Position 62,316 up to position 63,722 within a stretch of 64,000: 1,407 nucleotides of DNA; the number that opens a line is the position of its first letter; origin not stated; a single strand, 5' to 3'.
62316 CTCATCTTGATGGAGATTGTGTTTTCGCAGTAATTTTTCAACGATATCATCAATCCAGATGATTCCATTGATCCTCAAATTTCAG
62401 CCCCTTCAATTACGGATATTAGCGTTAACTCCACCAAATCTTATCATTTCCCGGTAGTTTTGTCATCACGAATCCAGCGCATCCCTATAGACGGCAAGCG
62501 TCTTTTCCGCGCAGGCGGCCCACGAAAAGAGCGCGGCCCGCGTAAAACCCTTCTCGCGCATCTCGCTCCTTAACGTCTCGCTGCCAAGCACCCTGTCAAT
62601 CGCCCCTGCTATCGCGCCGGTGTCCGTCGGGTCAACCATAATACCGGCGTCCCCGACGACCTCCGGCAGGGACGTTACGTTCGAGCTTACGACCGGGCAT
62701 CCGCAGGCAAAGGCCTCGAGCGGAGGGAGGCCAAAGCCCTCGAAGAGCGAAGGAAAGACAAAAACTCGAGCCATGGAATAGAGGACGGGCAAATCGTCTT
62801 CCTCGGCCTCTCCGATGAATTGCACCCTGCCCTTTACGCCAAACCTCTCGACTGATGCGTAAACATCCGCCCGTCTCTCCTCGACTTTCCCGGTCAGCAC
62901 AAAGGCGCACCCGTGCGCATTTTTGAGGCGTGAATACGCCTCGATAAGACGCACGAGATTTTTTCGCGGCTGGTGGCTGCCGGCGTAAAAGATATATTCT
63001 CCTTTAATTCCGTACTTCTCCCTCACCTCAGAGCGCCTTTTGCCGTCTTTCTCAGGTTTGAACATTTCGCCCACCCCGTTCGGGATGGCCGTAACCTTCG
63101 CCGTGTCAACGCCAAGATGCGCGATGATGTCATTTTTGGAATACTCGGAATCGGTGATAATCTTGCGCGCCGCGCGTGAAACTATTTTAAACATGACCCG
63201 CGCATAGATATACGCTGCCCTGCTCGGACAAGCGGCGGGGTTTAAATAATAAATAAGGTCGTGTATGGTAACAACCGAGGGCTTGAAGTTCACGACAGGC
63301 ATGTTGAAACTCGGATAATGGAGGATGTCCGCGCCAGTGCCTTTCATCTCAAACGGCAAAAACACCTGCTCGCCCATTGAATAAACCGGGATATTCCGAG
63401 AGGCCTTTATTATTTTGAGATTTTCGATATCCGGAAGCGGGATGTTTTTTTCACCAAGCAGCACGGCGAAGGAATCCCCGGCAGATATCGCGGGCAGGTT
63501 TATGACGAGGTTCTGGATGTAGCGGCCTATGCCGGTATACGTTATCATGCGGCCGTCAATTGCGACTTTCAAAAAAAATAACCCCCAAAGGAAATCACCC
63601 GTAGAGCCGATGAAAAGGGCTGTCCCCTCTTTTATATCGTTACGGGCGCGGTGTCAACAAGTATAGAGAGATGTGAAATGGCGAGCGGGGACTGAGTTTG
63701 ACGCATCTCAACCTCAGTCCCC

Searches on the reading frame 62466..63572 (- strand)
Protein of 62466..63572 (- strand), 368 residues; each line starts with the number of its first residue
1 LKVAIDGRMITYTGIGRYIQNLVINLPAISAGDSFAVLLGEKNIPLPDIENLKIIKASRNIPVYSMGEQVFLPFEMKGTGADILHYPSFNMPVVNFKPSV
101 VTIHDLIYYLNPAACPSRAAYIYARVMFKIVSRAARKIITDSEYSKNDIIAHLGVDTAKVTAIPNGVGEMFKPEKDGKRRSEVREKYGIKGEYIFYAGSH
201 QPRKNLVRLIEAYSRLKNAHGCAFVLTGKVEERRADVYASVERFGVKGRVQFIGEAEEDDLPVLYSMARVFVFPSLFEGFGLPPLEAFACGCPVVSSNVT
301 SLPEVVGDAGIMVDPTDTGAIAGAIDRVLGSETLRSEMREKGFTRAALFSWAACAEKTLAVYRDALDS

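Call 87: search_protein_families(library=pfam, proteins=[window:62466-63572:-], max_evalue=0.00001)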
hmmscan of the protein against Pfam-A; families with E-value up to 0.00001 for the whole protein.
window:62466-63572:- (368 aa): 5 families
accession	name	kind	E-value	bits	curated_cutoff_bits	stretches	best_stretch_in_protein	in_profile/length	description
PF00534.26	Glycos_transf_1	-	2.8e-34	118.5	26.4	1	182-342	4-169/172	Glycosyl transferases group 1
PF13692.12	Glyco_trans_1_4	-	2.3e-30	106.2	27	1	193-329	3-140/142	Glycosyl transferases group 1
PF13439.12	Glyco_transf_4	-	2.4e-11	44.4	28.5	1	14-167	3-166/170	Glycosyltransferase Family 4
PF20706.3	GT4-conflict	-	6.9e-07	29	26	1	203-306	211-320/385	Family 4 Glycosyltransferase in conflict systems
PF13524.12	Glyco_trans_1_2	-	5.5e-06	26.8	25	1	216-352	9-136/144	Glycosyl transferase-like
